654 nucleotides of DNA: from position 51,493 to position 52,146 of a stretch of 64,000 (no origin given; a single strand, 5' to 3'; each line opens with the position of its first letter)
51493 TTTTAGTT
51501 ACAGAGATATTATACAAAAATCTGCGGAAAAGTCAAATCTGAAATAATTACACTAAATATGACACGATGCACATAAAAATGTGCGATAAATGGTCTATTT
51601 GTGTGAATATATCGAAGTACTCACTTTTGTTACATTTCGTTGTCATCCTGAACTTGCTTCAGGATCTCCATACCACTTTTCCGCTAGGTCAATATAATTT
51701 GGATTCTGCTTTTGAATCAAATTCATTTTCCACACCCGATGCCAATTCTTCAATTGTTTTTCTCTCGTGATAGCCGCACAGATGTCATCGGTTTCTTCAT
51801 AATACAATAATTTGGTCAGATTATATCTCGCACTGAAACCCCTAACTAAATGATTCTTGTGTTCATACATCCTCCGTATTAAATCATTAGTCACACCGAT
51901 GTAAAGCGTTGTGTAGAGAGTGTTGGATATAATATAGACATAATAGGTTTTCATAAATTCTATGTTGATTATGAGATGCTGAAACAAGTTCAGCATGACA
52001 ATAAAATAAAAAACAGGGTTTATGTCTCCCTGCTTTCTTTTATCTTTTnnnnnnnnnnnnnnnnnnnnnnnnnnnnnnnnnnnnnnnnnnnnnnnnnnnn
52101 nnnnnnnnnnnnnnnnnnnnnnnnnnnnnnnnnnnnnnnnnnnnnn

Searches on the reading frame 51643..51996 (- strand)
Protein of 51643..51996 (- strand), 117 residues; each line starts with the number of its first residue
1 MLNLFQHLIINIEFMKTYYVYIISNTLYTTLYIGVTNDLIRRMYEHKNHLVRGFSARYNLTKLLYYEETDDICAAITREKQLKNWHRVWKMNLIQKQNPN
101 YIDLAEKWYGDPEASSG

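Call 80: search_protein_families(library=pfam, proteins=[window:51643-51996:-], max_evalue=0.001)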
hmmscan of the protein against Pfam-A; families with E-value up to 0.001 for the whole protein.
window:51643-51996:- (117 aa): 1 family
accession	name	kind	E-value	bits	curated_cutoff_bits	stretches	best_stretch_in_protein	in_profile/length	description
PF01541.30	GIY-YIG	-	8e-14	52.1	22.6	1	18-92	2-78/78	GIY-YIG catalytic domain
